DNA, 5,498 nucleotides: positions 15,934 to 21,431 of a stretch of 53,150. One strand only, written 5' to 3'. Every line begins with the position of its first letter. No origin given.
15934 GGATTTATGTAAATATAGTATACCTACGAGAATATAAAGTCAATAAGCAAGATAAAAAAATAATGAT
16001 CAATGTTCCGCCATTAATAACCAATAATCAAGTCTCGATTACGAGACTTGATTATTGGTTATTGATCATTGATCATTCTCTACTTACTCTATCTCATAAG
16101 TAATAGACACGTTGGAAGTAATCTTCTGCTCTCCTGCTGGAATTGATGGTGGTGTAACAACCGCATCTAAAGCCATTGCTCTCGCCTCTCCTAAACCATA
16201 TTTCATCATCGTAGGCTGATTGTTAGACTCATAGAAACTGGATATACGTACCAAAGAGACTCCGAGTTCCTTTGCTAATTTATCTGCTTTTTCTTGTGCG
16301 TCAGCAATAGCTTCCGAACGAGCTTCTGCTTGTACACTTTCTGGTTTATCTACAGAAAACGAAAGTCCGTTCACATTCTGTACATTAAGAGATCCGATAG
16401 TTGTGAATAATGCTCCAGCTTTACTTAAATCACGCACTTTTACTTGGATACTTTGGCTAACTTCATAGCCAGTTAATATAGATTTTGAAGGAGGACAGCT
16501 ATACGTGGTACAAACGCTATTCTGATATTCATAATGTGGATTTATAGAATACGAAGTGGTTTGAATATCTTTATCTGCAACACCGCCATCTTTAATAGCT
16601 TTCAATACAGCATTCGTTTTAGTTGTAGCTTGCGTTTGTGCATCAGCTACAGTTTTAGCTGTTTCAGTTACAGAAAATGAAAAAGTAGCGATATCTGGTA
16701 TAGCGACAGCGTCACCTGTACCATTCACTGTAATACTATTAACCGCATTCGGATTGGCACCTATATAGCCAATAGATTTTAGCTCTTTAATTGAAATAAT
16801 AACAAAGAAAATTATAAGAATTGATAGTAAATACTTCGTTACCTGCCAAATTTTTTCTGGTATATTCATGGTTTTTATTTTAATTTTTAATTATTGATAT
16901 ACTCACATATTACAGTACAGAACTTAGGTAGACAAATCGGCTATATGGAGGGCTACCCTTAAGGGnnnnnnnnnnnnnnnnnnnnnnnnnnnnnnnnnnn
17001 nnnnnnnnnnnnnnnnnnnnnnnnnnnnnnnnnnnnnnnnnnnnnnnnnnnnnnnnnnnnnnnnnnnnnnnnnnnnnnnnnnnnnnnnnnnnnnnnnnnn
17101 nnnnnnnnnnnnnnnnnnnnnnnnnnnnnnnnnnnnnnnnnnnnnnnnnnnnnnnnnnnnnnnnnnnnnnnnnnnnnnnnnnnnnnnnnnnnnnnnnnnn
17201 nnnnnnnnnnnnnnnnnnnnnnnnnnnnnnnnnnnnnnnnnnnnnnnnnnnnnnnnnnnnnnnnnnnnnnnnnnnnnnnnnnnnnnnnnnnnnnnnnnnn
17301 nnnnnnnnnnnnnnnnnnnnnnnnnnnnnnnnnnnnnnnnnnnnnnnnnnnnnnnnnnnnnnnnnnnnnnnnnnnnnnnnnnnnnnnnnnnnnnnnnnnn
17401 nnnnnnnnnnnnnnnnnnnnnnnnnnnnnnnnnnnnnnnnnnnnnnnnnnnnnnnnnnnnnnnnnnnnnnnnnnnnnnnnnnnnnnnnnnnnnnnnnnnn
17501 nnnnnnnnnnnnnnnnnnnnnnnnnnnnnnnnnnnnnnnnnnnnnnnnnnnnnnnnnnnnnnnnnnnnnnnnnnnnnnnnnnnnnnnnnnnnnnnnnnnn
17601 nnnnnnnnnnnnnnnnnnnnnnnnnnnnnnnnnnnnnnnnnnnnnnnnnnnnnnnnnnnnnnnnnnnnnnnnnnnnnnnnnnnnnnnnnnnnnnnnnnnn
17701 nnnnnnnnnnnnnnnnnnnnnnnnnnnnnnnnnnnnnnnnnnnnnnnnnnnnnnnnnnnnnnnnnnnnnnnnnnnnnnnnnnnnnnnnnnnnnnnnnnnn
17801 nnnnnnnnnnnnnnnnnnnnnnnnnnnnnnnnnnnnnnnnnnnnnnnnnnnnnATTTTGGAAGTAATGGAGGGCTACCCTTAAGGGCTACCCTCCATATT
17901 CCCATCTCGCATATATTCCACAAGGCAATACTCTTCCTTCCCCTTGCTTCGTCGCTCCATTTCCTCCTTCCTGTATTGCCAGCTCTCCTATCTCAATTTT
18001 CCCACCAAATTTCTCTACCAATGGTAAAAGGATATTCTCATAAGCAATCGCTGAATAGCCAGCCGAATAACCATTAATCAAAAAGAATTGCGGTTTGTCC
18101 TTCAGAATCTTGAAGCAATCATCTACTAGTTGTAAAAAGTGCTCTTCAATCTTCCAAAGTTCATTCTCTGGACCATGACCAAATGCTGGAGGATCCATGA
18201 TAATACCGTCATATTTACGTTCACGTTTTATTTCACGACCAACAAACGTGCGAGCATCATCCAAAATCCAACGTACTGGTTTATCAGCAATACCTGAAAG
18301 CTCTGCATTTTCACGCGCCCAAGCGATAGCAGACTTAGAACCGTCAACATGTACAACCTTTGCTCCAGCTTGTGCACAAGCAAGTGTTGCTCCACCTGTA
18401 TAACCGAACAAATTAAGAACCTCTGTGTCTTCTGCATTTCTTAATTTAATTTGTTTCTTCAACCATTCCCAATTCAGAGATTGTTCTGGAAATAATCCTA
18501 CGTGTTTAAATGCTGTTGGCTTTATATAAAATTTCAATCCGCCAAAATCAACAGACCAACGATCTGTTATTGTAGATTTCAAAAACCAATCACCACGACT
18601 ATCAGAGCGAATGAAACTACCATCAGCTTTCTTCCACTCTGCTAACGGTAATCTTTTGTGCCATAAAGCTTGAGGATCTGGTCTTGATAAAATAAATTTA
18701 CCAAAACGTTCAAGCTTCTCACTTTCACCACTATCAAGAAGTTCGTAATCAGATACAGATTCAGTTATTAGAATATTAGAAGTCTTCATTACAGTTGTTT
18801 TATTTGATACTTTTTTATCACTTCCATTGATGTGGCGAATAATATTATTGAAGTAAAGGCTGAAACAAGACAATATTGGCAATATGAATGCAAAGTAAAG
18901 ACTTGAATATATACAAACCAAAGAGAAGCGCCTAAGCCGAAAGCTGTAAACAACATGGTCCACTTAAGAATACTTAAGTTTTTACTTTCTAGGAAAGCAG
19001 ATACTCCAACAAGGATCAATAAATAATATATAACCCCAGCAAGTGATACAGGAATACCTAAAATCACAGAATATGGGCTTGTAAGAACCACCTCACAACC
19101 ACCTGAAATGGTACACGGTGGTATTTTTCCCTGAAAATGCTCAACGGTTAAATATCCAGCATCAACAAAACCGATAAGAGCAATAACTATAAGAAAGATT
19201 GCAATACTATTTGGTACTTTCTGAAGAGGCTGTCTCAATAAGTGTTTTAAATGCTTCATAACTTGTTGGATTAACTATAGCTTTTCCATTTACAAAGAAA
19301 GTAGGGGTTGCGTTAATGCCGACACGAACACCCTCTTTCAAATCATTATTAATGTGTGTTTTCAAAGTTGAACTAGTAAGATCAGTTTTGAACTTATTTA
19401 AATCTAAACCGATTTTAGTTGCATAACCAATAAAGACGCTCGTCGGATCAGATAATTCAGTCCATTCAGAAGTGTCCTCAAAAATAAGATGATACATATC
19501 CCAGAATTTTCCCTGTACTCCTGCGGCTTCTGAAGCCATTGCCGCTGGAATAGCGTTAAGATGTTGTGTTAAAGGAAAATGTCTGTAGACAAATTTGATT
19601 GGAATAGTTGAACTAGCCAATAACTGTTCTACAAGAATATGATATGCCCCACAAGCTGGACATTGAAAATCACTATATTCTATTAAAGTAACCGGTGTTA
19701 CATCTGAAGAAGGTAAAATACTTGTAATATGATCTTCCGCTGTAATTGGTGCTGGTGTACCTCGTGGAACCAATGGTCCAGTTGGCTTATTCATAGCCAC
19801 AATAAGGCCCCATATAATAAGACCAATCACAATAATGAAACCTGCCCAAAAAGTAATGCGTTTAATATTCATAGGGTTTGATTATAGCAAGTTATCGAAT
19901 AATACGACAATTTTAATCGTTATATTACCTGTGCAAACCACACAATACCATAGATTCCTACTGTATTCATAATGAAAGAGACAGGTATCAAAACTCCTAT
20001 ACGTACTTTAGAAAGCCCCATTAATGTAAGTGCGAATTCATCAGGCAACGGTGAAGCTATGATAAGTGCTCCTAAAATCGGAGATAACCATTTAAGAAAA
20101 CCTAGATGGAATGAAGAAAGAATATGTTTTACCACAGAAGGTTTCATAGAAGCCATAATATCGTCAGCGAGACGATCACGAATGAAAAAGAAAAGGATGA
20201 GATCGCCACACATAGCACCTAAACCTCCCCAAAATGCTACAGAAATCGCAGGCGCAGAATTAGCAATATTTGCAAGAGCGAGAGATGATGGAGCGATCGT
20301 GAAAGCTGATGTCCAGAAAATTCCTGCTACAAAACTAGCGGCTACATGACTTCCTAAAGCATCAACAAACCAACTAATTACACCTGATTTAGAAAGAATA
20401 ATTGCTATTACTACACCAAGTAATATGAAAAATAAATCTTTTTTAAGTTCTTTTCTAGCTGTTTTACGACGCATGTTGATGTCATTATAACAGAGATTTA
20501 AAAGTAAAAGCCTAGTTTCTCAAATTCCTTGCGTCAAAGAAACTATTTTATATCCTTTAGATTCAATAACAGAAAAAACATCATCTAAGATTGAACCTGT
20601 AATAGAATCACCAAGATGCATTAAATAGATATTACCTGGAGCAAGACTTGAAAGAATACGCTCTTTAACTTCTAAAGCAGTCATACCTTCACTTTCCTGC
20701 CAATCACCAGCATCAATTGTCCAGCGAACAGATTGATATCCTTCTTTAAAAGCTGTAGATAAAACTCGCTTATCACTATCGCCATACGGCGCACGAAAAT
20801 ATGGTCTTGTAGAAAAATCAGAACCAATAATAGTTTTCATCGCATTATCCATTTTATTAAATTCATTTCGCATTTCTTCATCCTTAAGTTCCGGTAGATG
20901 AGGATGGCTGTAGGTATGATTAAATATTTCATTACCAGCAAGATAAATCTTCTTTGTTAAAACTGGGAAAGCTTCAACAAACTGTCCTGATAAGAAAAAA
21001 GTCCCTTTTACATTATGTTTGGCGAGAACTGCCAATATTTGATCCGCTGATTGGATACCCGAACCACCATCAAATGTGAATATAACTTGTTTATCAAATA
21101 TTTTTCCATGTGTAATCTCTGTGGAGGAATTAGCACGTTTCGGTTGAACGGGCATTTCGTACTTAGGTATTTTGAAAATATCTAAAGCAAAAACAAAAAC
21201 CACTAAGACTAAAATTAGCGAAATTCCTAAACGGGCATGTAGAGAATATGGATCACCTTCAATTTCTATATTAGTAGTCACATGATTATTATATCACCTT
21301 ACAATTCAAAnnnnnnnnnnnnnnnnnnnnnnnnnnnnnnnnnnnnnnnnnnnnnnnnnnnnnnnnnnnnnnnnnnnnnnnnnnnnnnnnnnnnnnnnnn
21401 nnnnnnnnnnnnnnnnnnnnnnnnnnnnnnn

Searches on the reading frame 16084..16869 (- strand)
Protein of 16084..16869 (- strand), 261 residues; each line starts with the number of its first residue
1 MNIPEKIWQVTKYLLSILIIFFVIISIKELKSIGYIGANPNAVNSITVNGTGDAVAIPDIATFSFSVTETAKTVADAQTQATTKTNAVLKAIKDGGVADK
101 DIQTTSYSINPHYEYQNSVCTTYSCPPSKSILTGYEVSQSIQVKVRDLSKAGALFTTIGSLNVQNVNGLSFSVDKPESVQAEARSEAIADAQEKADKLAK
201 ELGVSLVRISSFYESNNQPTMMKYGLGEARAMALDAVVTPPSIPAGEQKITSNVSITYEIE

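Call 53: search_protein_families(library=pfam, proteins=[window:16084-16869:-], max_evalue=0.01)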
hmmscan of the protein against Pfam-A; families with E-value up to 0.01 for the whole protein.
window:16084-16869:- (261 aa): 1 family
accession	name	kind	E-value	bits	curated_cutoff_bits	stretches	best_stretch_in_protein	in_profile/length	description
PF04402.19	SIMPL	-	8e-52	176.9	25.2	1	46-258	1-205/205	Protein of unknown function (DUF541)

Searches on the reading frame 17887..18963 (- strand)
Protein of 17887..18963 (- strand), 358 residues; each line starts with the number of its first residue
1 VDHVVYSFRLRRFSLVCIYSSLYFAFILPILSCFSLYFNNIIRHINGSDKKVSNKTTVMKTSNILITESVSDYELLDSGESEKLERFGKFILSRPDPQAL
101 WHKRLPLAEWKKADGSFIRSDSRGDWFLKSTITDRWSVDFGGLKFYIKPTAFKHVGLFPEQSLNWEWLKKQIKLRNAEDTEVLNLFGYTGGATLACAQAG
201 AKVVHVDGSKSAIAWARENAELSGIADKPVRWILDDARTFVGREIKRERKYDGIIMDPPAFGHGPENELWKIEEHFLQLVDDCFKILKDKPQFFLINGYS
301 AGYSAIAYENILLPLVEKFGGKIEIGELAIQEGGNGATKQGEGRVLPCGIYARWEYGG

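Call 50: search_protein_families(library=pfam, proteins=[window:17887-18963:-], max_evalue=0.001)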
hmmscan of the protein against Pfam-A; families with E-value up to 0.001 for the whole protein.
window:17887-18963:- (358 aa): 4 families
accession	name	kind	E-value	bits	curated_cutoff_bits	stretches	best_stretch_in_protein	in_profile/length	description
PF10672.15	Methyltrans_SAM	-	1.1e-15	58.1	27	1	121-264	72-209/286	S-adenosylmethionine-dependent methyltransferase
PF09445.16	Methyltransf_15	-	4.3e-06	26.9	22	1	181-262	3-83/165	RNA cap guanine-N2 methyltransferase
PF03602.21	Cons_hypoth95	-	3.9e-05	23.8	24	1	167-259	35-122/182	Conserved hypothetical protein 95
PF13649.12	Methyltransf_25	-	0.00034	21.7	27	1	189-266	8-79/97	Methyltransferase domain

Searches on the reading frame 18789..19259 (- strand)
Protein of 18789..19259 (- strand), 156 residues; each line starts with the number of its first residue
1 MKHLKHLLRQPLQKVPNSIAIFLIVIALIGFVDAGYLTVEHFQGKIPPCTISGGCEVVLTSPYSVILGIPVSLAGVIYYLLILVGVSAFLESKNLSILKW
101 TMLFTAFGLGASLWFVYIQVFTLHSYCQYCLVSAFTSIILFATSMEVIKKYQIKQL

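Call 50: search_protein_families(library=pfam, proteins=[window:18789-19259:-], max_evalue=0.001)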
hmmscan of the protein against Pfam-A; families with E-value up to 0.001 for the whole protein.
window:18789-19259:- (156 aa): 1 family
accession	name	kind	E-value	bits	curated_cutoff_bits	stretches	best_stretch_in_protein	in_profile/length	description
PF07884.19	VKOR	-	7.5e-26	91.3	27.5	1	22-144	2-133/134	Vitamin K epoxide reductase family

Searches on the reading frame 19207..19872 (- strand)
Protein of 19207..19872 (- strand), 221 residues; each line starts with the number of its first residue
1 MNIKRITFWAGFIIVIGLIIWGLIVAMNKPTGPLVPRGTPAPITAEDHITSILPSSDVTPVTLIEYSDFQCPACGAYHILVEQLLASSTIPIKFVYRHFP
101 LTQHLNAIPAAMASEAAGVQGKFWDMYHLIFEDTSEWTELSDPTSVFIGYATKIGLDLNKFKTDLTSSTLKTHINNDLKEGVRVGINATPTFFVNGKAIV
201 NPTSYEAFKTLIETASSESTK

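Call 50: search_protein_families(library=pfam, proteins=[window:19207-19872:-], max_evalue=0.001)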
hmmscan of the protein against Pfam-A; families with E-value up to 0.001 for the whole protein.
window:19207-19872:- (221 aa): 3 families
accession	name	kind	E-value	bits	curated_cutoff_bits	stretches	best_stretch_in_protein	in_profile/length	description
PF13462.12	Thioredoxin_4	-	3.8e-26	92.7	23.2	1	59-213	13-164/165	Thioredoxin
PF01323.26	DSBA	-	1.8e-16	60.9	25.6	2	110-212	91-190/191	DSBA-like thioredoxin domain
PF13743.12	Thioredoxin_5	-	6.2e-06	26.5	27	1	144-195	113-164/186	Thioredoxin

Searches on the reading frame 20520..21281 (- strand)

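Call 50: search_protein_families(library=pfam, proteins=[window:20520-21281:-], max_evalue=0.001)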
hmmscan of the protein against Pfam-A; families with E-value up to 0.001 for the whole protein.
window:20520-21281:- (253 aa): 1 family
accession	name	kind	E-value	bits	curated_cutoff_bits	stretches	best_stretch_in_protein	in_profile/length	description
PF01522.26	Polysacc_deac_1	-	1e-28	100.2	23.1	1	63-184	6-123/124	Polysaccharide deacetylase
